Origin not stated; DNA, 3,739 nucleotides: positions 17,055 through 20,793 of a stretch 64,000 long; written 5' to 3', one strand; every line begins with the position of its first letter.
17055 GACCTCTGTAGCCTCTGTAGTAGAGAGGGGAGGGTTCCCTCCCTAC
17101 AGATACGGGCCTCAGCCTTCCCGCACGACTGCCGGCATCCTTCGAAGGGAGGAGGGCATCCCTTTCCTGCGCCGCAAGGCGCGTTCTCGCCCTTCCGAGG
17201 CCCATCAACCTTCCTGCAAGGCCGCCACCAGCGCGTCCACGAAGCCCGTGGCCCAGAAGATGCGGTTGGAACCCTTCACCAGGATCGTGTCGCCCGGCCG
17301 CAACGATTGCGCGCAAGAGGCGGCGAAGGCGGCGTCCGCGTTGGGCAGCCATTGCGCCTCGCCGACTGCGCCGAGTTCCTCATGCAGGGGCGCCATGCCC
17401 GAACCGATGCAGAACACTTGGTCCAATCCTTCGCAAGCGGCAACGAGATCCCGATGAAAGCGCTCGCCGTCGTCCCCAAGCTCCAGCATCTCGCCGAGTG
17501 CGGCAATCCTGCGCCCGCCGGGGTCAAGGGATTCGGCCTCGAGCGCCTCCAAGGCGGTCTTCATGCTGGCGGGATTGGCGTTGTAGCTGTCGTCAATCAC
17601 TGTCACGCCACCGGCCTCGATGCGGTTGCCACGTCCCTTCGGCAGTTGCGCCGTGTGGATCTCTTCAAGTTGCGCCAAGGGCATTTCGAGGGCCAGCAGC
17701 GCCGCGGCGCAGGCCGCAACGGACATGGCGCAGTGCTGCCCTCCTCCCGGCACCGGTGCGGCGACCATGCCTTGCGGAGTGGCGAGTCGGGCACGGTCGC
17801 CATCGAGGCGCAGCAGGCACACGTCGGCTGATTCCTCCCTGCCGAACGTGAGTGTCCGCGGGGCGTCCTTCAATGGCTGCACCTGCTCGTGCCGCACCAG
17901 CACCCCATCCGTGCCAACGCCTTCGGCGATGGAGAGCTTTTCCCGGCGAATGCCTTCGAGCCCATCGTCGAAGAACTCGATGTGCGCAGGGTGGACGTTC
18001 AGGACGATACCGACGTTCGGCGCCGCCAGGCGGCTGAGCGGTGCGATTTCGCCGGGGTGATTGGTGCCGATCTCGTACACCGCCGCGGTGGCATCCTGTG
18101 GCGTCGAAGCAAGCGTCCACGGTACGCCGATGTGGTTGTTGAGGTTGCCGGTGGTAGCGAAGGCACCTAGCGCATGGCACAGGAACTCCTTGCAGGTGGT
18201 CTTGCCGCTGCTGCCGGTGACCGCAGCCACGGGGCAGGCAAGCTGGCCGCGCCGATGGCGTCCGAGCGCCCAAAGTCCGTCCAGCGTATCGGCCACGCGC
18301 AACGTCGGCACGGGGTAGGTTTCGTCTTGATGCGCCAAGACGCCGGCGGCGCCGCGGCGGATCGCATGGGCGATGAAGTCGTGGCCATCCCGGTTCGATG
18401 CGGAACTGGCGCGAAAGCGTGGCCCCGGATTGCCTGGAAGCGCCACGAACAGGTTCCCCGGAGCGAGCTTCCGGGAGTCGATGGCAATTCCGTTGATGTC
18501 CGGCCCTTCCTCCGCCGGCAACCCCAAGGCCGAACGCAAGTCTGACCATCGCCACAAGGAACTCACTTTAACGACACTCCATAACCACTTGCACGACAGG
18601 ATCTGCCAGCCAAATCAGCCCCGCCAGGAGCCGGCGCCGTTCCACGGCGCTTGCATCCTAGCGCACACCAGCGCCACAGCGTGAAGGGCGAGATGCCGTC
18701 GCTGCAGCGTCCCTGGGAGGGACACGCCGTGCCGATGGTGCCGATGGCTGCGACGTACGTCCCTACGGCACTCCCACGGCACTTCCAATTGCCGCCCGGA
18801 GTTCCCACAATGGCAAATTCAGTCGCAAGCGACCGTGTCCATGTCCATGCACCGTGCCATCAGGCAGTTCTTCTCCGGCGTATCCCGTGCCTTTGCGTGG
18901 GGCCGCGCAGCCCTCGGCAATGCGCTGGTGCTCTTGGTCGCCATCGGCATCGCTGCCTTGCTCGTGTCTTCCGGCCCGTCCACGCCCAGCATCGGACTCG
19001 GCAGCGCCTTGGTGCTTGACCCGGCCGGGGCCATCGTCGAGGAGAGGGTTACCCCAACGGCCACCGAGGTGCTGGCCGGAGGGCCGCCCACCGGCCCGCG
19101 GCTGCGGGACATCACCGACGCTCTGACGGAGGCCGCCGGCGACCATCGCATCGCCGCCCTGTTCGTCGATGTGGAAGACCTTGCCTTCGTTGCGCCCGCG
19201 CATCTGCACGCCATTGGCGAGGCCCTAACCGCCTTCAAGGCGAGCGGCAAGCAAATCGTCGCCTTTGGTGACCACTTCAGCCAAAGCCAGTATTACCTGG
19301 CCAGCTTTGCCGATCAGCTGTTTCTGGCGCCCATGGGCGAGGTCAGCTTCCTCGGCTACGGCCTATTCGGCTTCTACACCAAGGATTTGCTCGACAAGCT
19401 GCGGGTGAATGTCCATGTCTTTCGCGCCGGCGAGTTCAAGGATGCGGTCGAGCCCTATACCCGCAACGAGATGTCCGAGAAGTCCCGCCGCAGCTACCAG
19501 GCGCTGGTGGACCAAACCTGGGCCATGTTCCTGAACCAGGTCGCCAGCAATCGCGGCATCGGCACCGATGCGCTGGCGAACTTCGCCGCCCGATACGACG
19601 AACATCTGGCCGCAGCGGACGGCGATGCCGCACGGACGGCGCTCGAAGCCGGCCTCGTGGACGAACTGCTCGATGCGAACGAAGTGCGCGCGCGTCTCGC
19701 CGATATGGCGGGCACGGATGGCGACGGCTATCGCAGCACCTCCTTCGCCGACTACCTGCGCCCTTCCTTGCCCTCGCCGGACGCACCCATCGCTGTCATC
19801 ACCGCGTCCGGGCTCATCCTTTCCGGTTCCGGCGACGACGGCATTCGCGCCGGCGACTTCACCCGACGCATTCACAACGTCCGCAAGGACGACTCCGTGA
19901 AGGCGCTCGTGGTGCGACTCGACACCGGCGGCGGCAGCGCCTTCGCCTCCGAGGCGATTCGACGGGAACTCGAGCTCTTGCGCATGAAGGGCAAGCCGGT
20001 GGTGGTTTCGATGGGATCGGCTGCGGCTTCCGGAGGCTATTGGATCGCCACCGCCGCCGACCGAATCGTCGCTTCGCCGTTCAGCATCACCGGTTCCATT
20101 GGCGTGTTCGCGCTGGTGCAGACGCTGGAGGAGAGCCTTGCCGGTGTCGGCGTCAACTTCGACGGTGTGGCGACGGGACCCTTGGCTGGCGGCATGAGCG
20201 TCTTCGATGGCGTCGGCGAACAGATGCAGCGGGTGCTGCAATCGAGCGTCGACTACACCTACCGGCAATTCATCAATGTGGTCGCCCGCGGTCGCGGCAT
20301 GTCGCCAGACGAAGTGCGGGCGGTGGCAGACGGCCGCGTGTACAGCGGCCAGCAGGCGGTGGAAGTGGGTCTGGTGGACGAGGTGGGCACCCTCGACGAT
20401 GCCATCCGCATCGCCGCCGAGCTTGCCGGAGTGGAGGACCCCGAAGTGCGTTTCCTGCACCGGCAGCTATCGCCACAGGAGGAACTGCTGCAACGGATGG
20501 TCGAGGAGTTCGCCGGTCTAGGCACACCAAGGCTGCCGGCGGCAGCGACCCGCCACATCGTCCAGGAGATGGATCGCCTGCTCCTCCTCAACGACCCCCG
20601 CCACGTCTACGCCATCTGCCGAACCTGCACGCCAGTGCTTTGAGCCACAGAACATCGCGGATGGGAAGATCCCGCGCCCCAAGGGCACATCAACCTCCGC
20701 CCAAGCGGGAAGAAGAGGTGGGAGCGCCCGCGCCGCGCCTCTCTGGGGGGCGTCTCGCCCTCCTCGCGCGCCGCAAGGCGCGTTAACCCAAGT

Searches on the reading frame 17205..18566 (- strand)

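Call 12: search_protein_families(library=pfam, proteins=[window:17205-18566:-], max_evalue=0.001)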
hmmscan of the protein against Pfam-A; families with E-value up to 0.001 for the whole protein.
window:17205-18566:- (453 aa): 3 families
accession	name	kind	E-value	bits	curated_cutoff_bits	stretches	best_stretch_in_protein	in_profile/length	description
PF08245.18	Mur_ligase_M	-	4.4e-23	82.7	24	1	116-289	1-199/200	Mur ligase middle domain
PF02875.26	Mur_ligase_C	-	1.4e-20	74.9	28.4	1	311-433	1-126/127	Mur ligase, glutamate ligase domain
PF01225.30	Mur_ligase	-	3.6e-05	24.5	21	0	24-82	2-54/95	Mur ligase family, catalytic domain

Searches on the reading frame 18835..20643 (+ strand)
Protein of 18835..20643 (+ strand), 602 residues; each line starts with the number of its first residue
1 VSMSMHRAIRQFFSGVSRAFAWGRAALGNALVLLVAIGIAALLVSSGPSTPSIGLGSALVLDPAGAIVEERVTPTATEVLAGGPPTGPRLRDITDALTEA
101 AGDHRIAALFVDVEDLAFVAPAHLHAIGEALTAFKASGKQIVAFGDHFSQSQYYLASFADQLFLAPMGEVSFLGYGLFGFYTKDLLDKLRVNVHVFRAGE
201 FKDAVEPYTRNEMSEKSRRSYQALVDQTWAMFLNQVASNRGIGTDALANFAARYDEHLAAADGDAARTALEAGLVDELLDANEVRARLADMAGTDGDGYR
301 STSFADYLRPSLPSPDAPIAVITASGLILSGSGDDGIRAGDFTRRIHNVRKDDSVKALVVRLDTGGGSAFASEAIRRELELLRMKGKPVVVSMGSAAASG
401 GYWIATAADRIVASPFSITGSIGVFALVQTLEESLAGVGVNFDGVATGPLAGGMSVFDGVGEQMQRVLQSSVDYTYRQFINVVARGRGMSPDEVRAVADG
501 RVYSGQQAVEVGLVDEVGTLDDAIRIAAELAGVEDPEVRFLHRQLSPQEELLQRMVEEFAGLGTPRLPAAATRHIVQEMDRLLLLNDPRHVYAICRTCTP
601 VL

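Call 12: search_protein_families(library=pfam, proteins=[window:18835-20643:+], max_evalue=0.001)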
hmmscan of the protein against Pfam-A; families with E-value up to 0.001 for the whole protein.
window:18835-20643:+ (602 aa): 2 families
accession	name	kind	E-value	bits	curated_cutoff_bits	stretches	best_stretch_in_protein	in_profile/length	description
PF01343.23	Peptidase_S49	-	2.8e-81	271.4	24.9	2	384-533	4-153/154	Peptidase family S49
PF00574.28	CLP_protease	-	0.0005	20.4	20.2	0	341-409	32-97/182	Clp protease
